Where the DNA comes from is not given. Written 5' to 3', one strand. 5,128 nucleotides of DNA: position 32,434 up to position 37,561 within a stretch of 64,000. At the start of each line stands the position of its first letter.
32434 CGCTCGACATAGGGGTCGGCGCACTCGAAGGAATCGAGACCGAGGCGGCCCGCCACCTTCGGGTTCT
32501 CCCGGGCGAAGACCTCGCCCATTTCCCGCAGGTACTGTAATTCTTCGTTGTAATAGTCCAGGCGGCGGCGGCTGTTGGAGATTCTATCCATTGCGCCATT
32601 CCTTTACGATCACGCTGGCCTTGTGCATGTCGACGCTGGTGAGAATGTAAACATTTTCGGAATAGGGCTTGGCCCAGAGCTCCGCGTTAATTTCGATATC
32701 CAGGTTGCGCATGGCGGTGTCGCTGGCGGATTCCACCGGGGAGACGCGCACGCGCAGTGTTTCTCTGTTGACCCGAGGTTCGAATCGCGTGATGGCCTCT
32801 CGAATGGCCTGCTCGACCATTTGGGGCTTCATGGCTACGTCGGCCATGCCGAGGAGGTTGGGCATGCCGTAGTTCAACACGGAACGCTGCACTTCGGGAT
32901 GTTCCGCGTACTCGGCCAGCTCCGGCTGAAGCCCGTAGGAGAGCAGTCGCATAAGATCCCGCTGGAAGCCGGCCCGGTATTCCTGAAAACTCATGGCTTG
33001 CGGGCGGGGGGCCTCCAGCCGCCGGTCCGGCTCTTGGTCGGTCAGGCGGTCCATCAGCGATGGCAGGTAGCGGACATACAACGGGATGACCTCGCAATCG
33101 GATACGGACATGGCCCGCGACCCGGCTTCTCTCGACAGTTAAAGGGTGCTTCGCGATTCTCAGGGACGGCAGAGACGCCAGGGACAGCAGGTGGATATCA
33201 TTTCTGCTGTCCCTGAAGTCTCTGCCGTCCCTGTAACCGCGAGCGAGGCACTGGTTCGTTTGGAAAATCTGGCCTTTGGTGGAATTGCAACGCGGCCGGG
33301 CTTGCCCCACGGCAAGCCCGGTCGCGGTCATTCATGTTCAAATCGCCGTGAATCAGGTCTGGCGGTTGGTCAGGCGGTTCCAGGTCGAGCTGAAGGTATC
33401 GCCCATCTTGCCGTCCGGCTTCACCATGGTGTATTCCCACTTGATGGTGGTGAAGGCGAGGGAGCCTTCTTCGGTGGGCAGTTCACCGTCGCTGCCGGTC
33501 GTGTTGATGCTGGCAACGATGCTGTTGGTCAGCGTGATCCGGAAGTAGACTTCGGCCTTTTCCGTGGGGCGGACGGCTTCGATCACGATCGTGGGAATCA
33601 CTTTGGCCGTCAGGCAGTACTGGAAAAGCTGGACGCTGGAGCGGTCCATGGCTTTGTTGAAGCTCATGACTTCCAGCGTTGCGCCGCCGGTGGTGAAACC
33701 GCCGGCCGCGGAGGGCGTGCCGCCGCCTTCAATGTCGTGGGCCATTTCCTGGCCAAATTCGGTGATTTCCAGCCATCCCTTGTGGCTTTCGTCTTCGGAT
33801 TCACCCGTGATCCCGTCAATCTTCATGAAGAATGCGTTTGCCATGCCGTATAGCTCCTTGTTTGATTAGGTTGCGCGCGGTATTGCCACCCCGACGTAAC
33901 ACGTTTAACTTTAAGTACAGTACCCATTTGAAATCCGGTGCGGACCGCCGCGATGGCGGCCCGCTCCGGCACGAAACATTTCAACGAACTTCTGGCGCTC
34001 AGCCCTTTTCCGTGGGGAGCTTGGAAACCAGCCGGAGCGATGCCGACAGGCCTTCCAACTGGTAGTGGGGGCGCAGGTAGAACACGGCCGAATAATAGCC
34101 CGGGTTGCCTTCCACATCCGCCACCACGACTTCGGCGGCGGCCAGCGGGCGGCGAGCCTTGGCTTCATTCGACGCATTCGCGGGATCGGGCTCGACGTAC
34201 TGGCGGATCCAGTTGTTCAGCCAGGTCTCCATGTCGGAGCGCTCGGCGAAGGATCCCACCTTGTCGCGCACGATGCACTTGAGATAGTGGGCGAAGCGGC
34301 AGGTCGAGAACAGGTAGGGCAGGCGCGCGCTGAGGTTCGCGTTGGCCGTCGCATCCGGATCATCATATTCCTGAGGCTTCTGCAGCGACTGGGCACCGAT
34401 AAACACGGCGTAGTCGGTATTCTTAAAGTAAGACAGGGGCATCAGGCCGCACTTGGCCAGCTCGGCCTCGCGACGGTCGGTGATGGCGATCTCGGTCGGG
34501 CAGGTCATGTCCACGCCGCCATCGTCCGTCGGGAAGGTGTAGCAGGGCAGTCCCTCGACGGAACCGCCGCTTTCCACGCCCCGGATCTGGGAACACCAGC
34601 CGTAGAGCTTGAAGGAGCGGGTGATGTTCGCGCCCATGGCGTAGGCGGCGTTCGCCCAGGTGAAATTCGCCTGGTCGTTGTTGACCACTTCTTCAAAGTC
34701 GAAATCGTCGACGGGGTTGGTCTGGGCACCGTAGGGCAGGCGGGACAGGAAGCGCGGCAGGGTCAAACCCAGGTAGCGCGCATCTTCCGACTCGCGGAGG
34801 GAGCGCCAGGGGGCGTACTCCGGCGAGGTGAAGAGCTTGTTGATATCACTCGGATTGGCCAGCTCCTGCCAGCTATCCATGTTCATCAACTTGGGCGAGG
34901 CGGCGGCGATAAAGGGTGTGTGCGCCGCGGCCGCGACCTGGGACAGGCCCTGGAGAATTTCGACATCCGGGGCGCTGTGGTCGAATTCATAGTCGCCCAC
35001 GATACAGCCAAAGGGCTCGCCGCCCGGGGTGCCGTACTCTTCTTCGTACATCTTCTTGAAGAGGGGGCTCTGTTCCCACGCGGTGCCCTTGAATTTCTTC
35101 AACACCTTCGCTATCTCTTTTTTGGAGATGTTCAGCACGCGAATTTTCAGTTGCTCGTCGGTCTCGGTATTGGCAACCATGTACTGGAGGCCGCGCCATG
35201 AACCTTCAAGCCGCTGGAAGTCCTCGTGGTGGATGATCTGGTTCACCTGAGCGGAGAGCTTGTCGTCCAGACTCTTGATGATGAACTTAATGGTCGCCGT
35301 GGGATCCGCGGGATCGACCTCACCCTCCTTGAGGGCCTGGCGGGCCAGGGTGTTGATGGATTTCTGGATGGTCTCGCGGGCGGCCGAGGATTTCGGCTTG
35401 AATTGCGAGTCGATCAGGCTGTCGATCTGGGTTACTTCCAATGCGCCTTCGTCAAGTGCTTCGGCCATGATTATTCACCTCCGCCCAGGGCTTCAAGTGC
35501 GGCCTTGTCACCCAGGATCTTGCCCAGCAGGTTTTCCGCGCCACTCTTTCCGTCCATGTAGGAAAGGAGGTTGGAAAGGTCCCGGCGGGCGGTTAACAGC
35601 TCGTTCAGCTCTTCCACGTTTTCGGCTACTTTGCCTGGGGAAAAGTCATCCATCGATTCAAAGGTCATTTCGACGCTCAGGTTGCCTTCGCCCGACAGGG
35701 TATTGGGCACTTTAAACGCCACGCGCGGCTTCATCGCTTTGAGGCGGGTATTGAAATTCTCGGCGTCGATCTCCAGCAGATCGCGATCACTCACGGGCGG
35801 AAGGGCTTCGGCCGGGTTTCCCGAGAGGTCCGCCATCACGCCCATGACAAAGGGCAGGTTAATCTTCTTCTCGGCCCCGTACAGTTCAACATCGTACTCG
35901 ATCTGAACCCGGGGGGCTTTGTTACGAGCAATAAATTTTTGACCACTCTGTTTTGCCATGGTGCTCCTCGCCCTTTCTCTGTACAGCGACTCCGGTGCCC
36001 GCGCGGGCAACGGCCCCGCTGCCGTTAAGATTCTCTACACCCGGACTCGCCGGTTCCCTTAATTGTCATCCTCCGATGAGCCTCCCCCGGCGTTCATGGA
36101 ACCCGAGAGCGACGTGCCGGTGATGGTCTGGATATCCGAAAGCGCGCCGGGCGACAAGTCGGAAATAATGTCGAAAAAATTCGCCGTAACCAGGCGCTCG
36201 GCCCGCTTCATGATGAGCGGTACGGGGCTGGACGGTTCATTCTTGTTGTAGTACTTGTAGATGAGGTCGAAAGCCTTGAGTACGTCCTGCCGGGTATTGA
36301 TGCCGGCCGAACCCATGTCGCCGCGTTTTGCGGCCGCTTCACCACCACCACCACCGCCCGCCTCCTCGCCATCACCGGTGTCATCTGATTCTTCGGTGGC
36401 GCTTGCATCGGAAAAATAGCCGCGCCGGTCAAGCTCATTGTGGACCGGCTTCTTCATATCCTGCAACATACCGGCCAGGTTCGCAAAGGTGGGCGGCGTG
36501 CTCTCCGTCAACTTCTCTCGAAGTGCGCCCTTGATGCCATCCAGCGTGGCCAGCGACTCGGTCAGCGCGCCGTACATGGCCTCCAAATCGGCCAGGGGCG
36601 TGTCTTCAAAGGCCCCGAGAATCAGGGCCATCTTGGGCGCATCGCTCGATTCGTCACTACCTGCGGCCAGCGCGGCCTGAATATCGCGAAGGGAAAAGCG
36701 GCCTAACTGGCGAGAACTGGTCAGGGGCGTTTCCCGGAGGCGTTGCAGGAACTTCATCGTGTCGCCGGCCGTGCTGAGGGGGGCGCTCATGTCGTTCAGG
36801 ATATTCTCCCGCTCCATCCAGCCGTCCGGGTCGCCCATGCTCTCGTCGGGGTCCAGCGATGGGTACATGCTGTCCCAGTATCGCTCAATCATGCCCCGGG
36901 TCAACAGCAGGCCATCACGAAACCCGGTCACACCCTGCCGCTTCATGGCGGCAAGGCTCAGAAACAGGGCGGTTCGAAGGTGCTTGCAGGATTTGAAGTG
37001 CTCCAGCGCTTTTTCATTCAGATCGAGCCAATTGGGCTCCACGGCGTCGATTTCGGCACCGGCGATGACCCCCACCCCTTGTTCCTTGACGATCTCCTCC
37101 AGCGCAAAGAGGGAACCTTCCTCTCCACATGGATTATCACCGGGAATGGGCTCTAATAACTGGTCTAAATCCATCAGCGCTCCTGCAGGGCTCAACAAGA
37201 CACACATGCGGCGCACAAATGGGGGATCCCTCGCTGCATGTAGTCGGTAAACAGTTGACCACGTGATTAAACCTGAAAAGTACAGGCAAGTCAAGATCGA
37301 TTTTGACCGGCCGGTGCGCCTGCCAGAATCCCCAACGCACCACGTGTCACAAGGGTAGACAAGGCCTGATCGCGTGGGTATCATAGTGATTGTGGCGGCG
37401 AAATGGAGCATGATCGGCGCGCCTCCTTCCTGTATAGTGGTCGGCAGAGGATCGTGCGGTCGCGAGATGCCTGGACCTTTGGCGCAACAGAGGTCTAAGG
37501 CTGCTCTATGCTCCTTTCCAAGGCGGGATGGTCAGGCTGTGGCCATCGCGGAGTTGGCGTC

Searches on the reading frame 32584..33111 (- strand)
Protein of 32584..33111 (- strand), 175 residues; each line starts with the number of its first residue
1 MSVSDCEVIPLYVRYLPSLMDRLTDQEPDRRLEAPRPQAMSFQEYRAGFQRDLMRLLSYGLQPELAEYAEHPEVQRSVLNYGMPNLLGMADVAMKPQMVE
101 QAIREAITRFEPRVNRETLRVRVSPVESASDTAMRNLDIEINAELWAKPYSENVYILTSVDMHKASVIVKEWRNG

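Call 51: search_protein_families(library=pfam, proteins=[window:32584-33111:-], max_evalue=0.01)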
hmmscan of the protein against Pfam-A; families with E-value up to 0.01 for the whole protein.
window:32584-33111:- (175 aa): 1 family
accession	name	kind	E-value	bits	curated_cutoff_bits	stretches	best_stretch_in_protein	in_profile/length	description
PF04965.19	GPW_gp25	-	6.6e-15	55.1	27.2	1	46-149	4-95/96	Baseplate wedge protein gp25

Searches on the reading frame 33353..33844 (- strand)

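Call 51: search_protein_families(library=pfam, proteins=[window:33353-33844:-], max_evalue=0.01)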
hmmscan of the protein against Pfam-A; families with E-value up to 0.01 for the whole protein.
window:33353-33844:- (163 aa): 1 family
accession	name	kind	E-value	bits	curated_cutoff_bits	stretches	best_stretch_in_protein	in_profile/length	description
PF05638.18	T6SS_HCP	-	2.6e-31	109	23.5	1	6-138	1-129/129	Type VI secretion system effector, Hcp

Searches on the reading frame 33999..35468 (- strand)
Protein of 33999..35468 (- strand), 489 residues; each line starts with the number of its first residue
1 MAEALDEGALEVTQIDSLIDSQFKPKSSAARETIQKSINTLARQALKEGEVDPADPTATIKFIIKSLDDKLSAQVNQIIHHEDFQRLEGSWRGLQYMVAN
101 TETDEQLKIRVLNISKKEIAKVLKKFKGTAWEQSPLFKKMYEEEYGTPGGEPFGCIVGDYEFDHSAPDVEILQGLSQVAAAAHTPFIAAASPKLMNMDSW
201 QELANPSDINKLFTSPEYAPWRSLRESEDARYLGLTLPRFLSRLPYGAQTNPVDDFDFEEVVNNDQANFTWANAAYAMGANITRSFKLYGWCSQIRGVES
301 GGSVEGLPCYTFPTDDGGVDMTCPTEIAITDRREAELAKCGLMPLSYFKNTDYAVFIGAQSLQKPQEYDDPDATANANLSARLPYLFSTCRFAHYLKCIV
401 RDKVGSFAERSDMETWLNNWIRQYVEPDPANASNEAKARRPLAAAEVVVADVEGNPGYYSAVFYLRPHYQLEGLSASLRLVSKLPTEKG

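Call 51: search_protein_families(library=pfam, proteins=[window:33999-35468:-], max_evalue=0.01)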
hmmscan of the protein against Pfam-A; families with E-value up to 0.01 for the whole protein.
window:33999-35468:- (489 aa): 2 families
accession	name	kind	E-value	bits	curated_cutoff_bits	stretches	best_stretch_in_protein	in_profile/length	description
PF05943.17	VipB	-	1e-132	442.2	27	1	63-363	3-301/301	EvpB/VC_A0108, tail sheath N-terminal domain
PF18945.5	VipB_2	-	2.5e-44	150.5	27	1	373-484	2-112/112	EvpB/VC_A0108, tail sheath gpW/gp25-like domain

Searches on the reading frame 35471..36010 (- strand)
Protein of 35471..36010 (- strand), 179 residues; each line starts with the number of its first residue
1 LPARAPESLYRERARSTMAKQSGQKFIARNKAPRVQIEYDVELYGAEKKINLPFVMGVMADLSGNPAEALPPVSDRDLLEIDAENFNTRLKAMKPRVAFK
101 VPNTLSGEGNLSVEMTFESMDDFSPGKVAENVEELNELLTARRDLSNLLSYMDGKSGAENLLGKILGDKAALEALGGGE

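Call 51: search_protein_families(library=pfam, proteins=[window:35471-36010:-], max_evalue=0.01)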
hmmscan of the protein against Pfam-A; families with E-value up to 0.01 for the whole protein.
window:35471-36010:- (179 aa): 1 family
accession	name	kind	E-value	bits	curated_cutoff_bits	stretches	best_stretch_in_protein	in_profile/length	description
PF05591.17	T6SS_VipA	-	5.2e-55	185.9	24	1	28-175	2-150/155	Type VI secretion system, VipA, VC_A0107 or Hcp2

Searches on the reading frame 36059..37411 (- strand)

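Call 51: search_protein_families(library=pfam, proteins=[window:36059-37411:-], max_evalue=0.01)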
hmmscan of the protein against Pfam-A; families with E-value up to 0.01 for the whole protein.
window:36059-37411:- (450 aa): 1 family
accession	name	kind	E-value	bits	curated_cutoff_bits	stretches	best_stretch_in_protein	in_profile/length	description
PF06812.17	ImpA_N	-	6.3e-17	62.2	26.9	1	86-191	1-107/119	ImpA, N-terminal, type VI secretion system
